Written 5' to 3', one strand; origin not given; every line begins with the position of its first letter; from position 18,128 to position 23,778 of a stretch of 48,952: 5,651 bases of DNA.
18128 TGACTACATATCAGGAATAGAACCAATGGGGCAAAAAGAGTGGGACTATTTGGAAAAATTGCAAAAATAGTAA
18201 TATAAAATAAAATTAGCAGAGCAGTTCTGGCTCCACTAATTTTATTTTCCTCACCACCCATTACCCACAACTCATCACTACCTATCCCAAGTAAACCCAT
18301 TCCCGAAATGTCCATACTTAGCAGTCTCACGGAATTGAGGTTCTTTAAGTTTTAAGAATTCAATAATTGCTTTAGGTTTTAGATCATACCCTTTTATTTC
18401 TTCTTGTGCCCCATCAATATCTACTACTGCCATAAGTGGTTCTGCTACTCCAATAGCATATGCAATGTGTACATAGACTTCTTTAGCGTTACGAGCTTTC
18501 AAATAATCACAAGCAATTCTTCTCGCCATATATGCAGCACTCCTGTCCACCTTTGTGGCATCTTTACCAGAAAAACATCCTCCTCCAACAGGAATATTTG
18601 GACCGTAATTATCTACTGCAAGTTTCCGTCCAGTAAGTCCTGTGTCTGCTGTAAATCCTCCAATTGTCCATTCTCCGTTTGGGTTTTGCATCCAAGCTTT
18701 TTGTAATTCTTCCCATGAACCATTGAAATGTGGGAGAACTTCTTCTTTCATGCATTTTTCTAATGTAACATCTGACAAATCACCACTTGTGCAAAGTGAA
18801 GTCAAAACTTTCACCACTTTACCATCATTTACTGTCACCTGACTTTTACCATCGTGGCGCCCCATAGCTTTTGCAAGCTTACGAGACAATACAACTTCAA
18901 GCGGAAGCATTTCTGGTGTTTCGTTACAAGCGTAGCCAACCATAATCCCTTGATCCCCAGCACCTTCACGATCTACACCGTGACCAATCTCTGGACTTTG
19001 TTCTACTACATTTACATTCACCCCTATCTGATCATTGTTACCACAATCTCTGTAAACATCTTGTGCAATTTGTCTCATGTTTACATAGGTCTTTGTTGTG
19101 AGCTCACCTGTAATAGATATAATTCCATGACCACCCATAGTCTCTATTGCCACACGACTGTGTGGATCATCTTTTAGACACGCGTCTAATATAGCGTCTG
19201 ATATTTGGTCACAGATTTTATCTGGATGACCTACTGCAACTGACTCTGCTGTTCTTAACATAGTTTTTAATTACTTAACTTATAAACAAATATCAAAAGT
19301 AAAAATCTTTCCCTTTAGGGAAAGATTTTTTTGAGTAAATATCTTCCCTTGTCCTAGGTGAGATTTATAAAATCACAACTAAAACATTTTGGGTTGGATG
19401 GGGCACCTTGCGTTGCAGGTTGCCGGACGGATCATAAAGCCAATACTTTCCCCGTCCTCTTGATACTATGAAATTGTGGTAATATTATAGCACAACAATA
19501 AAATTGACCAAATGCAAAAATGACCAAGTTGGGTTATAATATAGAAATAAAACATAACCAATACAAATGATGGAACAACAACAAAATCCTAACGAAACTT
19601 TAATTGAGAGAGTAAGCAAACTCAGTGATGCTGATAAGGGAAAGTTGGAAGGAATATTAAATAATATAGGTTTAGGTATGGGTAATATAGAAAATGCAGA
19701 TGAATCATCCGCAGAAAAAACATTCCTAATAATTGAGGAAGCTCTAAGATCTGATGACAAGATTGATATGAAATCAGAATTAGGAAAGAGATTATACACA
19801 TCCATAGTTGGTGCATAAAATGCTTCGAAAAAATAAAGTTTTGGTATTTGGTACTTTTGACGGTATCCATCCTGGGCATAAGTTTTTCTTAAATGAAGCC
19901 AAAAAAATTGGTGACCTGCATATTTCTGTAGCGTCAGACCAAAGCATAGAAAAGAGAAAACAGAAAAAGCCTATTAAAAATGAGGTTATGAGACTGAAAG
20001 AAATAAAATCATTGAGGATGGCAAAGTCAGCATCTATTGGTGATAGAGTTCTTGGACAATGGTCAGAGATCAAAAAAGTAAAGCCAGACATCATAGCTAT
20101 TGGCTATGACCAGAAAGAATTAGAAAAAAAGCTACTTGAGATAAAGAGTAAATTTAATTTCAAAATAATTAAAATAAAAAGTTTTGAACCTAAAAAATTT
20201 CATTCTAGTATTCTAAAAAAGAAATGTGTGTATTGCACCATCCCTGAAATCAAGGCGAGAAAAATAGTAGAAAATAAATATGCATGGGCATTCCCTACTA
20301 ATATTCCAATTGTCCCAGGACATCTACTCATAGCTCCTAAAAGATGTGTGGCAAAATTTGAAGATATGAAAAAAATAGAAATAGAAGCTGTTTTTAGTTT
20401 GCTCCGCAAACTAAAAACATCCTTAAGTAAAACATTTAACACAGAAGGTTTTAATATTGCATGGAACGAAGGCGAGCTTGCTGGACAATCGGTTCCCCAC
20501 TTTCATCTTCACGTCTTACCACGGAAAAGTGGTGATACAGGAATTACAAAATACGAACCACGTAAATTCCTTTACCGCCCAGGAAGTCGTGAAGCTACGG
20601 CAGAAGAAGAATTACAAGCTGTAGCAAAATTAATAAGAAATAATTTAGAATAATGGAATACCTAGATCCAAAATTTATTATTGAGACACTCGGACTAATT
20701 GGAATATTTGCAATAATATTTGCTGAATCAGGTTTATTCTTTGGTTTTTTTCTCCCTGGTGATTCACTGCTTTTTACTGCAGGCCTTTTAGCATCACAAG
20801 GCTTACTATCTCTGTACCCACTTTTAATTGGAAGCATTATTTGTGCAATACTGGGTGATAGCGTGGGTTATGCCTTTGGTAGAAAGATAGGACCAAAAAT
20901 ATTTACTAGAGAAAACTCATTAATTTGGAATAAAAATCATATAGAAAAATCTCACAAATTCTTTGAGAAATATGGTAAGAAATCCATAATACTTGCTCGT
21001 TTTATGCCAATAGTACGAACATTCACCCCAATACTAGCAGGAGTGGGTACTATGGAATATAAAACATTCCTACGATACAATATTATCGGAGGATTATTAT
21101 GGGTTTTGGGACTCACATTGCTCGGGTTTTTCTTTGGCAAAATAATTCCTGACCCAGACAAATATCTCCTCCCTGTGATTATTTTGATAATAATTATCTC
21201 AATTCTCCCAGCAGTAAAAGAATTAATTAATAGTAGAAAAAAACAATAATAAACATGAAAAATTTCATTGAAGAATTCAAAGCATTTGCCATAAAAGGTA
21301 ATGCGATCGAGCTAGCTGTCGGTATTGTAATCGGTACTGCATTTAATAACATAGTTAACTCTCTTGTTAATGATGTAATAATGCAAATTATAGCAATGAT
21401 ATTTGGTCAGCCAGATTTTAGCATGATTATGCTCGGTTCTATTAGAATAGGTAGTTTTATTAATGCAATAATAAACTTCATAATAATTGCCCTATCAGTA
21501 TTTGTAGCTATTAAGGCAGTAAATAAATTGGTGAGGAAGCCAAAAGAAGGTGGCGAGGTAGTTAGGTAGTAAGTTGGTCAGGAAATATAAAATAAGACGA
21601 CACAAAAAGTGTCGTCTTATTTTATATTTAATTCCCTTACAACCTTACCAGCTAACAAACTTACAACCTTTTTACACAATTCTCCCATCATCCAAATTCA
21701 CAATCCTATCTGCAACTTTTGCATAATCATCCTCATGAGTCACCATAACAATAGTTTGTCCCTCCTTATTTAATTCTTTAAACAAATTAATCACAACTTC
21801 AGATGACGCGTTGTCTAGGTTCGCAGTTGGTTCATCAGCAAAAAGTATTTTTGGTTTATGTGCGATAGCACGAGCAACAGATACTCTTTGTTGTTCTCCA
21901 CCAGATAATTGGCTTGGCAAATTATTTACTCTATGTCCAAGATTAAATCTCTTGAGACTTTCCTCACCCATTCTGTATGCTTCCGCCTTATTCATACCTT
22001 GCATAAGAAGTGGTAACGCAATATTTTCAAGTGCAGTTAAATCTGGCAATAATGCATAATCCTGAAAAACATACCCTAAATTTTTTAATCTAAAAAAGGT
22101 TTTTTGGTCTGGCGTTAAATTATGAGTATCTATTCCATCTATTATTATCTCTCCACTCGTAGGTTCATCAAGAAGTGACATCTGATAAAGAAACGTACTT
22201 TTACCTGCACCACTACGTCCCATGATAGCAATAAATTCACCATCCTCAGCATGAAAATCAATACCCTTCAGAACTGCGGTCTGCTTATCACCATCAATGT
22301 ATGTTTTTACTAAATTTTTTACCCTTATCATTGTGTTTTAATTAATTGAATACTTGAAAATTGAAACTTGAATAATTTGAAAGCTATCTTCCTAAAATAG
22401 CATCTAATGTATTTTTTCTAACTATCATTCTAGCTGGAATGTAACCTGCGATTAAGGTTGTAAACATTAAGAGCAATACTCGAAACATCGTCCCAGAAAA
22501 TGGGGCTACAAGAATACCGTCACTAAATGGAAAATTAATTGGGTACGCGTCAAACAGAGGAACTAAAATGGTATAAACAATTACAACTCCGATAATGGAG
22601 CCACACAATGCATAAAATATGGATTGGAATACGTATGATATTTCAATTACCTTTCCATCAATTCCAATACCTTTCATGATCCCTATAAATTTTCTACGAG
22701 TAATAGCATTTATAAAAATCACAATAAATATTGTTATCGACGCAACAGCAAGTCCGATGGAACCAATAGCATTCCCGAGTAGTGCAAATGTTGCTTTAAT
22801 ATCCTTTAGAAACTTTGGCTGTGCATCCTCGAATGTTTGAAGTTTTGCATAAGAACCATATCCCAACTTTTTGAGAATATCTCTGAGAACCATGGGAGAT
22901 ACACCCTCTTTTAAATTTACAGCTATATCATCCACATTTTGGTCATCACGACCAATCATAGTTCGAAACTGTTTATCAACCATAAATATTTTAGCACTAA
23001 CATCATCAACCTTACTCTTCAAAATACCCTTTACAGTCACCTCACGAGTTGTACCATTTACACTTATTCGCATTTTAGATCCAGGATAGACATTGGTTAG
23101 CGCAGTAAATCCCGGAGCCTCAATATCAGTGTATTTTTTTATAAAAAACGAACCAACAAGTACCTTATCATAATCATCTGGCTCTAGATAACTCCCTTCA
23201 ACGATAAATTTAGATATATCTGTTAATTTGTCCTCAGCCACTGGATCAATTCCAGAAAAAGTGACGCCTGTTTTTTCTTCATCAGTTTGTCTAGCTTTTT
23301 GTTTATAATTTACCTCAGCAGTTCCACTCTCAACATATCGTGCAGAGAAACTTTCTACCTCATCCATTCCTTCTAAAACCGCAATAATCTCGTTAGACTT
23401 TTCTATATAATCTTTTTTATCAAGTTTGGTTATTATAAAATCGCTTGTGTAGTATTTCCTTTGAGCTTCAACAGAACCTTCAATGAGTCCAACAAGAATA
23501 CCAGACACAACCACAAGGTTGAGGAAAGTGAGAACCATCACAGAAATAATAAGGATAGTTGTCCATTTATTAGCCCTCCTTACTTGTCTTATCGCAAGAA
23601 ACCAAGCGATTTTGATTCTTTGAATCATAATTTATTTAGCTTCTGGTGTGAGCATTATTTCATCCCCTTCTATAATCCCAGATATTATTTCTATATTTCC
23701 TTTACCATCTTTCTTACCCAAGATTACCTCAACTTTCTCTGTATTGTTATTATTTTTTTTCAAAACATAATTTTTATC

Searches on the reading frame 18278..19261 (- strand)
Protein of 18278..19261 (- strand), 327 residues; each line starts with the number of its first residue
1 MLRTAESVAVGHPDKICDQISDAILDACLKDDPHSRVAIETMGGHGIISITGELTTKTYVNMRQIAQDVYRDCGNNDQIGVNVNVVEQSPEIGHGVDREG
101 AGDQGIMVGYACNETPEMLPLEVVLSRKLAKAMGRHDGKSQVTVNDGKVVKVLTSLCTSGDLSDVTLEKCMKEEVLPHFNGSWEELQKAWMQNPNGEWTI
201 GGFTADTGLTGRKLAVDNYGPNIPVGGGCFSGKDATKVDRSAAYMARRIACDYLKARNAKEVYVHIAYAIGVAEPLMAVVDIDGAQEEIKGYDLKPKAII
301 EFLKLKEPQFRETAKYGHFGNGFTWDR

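Call 83: search_protein_families(library=pfam, proteins=[window:18278-19261:-], max_evalue=0.0001)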
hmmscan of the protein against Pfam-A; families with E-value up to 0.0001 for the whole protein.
window:18278-19261:- (327 aa): 3 families
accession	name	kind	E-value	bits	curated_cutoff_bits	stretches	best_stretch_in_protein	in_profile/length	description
PF02773.21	S-AdoMet_synt_C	-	1.2e-40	139.1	25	1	200-326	1-137/138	S-adenosylmethionine synthetase, C-terminal domain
PF00438.25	S-AdoMet_synt_N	-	5.5e-28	97.9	33.1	1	2-85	3-87/99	S-adenosylmethionine synthetase, N-terminal domain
PF02772.21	S-AdoMet_synt_M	-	1.5e-15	57.8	29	1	99-196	2-118/120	S-adenosylmethionine synthetase, central domain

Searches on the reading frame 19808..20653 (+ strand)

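Call 83: search_protein_families(library=pfam, proteins=[window:19808-20653:+], max_evalue=0.0001)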
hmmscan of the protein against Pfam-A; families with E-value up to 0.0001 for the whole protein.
window:19808-20653:+ (281 aa): 4 families
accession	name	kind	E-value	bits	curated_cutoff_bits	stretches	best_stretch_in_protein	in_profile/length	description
PF01230.28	HIT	-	3.6e-22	79.3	21.5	1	147-241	3-97/98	HIT domain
PF01467.32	CTP_transf_like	-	2.9e-13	50.6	21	1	13-134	2-128/133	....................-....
PF11969.13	DcpS_C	-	2.9e-07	31.4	24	1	139-240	1-103/114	Scavenger mRNA decapping enzyme C-term binding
PF06574.18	FAD_syn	-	1.1e-05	25.7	27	1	7-35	5-33/158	FAD synthetase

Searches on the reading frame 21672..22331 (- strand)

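Call 83: search_protein_families(library=pfam, proteins=[window:21672-22331:-], max_evalue=0.0001)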
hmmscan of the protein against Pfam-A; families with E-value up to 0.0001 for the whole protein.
window:21672-22331:- (219 aa): 2 families
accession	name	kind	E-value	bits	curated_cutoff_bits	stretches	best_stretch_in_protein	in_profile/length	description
PF00005.33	ABC_tran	-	8.7e-33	114.3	25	1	21-170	1-137/137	ABC transporter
PF02463.25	SMC_N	-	1.7e-08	34.6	40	1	139-213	134-211/220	RecF/RecN/SMC N terminal domain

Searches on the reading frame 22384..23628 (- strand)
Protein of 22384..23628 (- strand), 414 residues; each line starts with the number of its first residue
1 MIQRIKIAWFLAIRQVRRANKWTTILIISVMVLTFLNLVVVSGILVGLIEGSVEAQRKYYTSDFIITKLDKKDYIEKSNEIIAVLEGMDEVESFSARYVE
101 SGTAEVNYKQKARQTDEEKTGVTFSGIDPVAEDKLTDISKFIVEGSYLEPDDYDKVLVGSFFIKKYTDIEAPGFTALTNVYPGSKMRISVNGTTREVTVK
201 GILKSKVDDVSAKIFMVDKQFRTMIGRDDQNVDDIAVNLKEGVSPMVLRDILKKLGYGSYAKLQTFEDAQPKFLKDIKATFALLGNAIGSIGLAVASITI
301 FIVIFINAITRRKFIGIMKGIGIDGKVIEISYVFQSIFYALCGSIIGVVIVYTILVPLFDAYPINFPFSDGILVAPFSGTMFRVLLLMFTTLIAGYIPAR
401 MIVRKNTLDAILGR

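Call 83: search_protein_families(library=pfam, proteins=[window:22384-23628:-], max_evalue=0.0001)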
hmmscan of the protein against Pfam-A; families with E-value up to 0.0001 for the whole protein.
window:22384-23628:- (414 aa): 1 family
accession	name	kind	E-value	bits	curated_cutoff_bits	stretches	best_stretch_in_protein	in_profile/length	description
PF02687.27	FtsX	-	4.5e-09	36.8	25.5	1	287-406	2-119/120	FtsX-like permease C-terminal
